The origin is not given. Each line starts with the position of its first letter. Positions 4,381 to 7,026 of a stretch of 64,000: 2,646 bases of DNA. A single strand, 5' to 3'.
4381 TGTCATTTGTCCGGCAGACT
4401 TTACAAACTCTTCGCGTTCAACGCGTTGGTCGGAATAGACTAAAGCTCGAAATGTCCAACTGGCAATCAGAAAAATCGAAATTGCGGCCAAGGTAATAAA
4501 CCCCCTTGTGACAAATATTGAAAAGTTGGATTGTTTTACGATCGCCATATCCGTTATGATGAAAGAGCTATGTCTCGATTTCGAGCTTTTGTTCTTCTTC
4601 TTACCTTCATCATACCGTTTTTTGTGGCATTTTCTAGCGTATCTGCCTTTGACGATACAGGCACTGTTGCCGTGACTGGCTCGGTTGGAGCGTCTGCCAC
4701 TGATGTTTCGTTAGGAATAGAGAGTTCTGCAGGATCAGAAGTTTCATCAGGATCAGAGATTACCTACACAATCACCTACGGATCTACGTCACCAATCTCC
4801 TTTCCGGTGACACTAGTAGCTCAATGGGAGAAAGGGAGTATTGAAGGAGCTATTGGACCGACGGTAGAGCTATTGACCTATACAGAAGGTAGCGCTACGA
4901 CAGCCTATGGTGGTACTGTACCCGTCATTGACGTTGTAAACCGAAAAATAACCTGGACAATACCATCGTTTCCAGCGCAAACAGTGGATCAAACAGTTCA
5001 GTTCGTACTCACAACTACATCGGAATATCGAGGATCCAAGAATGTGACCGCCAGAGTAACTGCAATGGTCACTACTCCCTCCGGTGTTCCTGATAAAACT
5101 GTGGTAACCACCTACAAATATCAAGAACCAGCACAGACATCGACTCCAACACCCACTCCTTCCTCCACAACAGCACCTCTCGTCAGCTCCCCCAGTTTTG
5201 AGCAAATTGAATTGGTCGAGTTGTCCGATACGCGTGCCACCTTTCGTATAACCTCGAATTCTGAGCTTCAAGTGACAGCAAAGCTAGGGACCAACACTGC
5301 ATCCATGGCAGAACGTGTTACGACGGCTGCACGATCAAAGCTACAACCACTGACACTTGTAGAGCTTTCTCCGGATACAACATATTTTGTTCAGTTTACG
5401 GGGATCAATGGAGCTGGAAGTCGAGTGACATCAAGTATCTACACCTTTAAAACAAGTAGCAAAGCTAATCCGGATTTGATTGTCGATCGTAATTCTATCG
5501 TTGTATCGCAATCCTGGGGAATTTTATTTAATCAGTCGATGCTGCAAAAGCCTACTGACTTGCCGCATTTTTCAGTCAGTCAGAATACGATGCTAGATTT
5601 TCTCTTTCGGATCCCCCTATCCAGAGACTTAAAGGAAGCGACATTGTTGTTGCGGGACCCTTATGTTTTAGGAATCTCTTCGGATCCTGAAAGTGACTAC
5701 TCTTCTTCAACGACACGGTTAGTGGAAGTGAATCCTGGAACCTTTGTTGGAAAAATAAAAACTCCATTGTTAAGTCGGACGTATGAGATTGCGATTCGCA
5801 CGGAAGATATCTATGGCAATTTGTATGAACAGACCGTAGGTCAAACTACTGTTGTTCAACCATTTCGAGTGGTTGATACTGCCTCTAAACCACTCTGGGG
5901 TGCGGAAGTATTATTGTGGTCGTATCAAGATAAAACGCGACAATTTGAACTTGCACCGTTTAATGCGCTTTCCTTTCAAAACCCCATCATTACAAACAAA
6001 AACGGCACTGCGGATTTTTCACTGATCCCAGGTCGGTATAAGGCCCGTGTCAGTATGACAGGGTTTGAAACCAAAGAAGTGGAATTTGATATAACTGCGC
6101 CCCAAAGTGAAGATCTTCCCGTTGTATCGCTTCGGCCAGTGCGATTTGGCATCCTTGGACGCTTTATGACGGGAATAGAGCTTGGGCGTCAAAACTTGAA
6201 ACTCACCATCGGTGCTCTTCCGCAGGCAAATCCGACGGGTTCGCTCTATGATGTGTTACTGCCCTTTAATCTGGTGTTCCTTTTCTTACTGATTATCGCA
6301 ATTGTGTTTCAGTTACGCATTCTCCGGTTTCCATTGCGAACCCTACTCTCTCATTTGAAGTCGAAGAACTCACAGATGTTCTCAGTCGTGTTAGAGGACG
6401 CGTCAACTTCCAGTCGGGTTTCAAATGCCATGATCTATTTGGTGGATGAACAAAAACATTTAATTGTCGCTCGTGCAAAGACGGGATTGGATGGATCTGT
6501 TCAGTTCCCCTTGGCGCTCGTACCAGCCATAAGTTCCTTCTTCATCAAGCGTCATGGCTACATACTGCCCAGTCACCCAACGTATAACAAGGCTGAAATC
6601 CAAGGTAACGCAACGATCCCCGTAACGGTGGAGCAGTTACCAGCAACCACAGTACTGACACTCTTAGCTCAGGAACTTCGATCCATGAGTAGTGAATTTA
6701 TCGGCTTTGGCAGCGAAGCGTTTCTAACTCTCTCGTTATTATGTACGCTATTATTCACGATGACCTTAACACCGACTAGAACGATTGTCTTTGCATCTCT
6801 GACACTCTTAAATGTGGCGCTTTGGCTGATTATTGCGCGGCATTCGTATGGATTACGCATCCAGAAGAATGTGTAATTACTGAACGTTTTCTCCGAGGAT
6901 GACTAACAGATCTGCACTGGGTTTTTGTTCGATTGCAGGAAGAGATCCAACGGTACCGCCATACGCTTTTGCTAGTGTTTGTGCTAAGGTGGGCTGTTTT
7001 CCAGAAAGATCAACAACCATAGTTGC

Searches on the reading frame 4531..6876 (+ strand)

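Call 59: search_protein_families(library=pfam, proteins=[window:4531-6876:+], max_evalue=0.00001)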
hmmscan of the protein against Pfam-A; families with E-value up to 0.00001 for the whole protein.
window:4531-6876:+ (781 aa): 1 family
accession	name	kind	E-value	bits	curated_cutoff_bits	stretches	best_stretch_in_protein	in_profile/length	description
PF13620.12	CarboxypepD_reg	-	5.3e-09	36.8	32.3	1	446-530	5-78/82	Carboxypeptidase regulatory-like domain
